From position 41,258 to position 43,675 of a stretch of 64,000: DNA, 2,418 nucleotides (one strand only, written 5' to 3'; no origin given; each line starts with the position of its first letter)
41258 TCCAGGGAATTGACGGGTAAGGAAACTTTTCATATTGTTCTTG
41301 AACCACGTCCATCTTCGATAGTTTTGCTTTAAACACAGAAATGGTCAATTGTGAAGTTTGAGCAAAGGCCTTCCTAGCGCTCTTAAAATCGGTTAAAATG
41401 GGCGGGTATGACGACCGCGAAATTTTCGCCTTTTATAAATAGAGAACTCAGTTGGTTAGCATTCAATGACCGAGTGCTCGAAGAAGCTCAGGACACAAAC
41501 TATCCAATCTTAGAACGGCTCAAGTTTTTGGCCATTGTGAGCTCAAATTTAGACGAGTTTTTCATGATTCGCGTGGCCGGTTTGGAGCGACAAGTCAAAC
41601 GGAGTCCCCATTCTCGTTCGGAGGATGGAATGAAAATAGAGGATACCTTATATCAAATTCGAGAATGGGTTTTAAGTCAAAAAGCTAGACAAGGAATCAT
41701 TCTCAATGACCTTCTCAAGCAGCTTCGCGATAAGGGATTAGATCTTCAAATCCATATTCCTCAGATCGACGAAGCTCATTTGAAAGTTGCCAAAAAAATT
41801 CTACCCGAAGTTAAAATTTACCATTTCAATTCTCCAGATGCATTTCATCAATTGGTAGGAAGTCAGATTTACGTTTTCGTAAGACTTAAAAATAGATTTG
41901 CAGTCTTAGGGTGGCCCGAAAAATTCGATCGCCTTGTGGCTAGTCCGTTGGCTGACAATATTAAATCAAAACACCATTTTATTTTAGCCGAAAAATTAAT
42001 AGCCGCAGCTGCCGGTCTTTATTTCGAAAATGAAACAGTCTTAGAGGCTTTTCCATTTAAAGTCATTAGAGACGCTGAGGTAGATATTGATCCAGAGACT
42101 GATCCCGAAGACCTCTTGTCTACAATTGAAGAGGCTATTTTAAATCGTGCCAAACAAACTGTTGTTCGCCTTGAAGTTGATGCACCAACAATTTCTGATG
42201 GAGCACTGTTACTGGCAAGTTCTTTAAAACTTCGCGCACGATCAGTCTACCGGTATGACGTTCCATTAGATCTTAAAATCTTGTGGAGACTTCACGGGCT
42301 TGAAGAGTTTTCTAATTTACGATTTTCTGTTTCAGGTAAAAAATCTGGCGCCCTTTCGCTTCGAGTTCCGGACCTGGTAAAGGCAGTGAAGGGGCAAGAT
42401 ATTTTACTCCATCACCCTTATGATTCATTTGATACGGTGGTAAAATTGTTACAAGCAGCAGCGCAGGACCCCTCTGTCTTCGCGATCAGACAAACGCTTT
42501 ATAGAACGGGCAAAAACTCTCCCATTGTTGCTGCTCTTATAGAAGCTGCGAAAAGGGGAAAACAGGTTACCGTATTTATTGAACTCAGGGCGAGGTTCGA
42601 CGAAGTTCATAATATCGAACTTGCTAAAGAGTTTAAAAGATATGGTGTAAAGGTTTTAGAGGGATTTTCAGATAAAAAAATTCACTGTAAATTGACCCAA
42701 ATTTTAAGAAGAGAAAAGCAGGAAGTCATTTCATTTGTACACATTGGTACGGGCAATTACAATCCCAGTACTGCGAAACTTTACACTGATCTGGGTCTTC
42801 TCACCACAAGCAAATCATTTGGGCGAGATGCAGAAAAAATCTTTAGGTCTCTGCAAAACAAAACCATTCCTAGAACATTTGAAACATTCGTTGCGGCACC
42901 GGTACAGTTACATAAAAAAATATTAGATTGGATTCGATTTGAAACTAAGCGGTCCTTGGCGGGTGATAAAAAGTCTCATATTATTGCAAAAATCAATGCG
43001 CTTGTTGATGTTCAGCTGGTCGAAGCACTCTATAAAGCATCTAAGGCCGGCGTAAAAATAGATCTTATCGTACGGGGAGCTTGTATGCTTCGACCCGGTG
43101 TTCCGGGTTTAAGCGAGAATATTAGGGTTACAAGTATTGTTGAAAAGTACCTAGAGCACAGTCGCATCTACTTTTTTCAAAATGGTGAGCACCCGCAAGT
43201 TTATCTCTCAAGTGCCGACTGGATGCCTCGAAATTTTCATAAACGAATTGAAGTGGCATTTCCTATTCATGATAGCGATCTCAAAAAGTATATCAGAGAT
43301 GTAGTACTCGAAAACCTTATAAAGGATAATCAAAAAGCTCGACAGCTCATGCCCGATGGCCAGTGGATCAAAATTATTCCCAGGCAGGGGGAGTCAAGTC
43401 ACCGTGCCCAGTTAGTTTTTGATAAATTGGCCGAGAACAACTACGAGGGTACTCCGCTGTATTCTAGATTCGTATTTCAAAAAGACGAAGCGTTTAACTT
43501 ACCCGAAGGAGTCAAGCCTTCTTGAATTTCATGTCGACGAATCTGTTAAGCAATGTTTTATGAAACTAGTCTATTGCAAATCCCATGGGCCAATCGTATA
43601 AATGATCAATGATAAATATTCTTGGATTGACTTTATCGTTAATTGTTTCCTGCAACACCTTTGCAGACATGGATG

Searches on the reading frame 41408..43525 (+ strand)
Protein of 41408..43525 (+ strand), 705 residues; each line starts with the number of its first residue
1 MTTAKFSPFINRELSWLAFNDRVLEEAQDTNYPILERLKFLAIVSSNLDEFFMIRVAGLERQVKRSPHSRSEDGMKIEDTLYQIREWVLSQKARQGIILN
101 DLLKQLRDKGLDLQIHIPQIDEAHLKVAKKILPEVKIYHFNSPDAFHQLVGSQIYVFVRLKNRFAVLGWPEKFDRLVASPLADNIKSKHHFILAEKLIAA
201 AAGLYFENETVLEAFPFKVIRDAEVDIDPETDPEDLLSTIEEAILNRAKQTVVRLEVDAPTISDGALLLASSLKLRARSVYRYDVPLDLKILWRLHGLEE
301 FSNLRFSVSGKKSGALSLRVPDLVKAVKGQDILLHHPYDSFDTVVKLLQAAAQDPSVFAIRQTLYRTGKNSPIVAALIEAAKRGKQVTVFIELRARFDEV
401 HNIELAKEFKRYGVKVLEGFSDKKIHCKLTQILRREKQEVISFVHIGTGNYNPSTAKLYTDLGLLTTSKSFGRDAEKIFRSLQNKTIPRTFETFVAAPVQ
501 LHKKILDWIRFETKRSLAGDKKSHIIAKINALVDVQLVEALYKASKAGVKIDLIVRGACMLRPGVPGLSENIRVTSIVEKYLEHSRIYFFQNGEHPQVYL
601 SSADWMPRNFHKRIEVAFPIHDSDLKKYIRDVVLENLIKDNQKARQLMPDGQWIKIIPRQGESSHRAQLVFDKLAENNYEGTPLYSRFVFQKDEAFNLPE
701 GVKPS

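Call 17: search_protein_families(library=ncbifam, proteins=[window:41408-43525:+], max_evalue=0.00001)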
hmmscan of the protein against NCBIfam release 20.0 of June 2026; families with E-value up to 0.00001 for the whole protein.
window:41408-43525:+ (705 aa): 12 families
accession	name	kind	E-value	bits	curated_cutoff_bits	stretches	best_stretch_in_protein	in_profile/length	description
TIGR03705.1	poly_P_kin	equivalog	6.3e-213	709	465.85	1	9-670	2-669/673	polyphosphate kinase 1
NF003921.0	PRK05443.2-2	subfamily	3.9e-211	703.2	701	1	5-678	19-697/707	RNA degradosome polyphosphate kinase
NF003920.0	PRK05443.2-1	equivalog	2e-192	641.2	935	1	7-678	10-692/719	RNA degradosome polyphosphate kinase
NF003918.0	PRK05443.1-2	subfamily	1.4e-183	611.8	691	1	5-670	13-688/697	RNA degradosome polyphosphate kinase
NF003919.0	PRK05443.1-4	equivalog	8.8e-180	599.5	908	1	7-671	26-701/730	RNA degradosome polyphosphate kinase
NF003922.0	PRK05443.2-3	equivalog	1.9e-169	565.1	981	1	9-662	52-714/735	RNA degradosome polyphosphate kinase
NF003924.0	PRK05443.3-2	equivalog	1.3e-166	555.9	1058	1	7-679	7-676/699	RNA degradosome polyphosphate kinase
NF003917.0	PRK05443.1-1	subfamily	3.9e-139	465.1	470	1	9-671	7-676/689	RNA degradosome polyphosphate kinase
NF003927.0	PRK05443.3-6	equivalog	4.9e-139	464.9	1042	1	10-680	8-684/717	RNA degradosome polyphosphate kinase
NF003923.0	PRK05443.3-1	equivalog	7e-126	421.3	1116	1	8-671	6-680/692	RNA degradosome polyphosphate kinase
NF003926.0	PRK05443.3-4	equivalog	1.5e-124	416.8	1391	1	9-657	4-655/675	RNA degradosome polyphosphate kinase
NF003925.0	PRK05443.3-3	equivalog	1.6e-105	353.7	707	1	7-648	10-658/688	RNA degradosome polyphosphate kinase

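Call 24: find_homologous_proteins(query=window:41408-43522:+, max_evalue=1e-100)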
Query window:41408-43522:+ (705 aa): 7711 proteins with E <= 1e-100 among 8000 candidates; the best 120 are listed.
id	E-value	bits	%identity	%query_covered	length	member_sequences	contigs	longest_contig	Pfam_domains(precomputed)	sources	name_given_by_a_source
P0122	0.0e+0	1572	100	100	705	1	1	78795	PF02503.23,PF13091.13,PF13089.12,PF17941.8,PF13090.13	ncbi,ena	-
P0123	0.0e+0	1085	68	98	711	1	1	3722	PF02503.23,PF13091.13,PF13089.12,PF17941.8,PF13090.13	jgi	jgi:polyphosphate kinase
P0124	0.0e+0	1078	68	99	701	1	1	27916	PF02503.23,PF13091.13,PF13089.12,PF17941.8,PF13090.13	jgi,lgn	-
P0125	0.0e+0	1071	69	96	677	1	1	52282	PF02503.23,PF13091.13,PF13089.12,PF17941.8,PF13090.13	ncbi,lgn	-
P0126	0.0e+0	1070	69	96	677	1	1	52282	PF02503.23,PF13091.13,PF13089.12,PF17941.8,PF13090.13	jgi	-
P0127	0.0e+0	1064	68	98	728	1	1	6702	PF02503.23,PF13091.13,PF13089.12,PF17941.8,PF13090.13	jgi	-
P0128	0.0e+0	1061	67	99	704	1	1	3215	PF02503.23,PF13091.13,PF13089.12,PF17941.8,PF13090.13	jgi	-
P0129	0.0e+0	1036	66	99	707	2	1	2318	PF02503.23,PF13091.13,PF13089.12,PF17941.8,PF13090.13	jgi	jgi:polyphosphate kinase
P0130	0.0e+0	1035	67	98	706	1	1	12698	PF02503.23,PF13091.13,PF13089.12,PF17941.8,PF13090.13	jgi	jgi:polyphosphate kinase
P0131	0.0e+0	1017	66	98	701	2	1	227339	PF02503.23,PF13091.13,PF13089.12,PF17941.8,PF13090.13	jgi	jgi:polyphosphate kinase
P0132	4.3e-294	995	65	99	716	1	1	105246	PF02503.23,PF13091.13,PF13089.12,PF17941.8,PF13090.13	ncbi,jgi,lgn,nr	ncbi:MAG: polyphosphate kinase 1 [Oligoflexia bacterium]|nr:polyphosphate kinase 1 [Oligoflexia bact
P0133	5.0e-280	949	62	97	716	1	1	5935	PF02503.23,PF13091.13,PF13089.12,PF17941.8,PF13090.13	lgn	-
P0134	1.9e-278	944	62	99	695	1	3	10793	PF02503.23,PF13091.13,PF13089.12,PF17941.8,PF13090.13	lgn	-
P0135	6.5e-275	932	61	98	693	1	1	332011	PF02503.23,PF13091.13,PF13089.12,PF17941.8,PF13090.13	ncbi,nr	ncbi:MAG: polyphosphate kinase 1 [Oligoflexia bacterium]|nr:polyphosphate kinase 1 [Oligoflexia bact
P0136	1.7e-274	931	60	100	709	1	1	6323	PF02503.23,PF13091.13,PF13089.12,PF17941.8,PF13090.13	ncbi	-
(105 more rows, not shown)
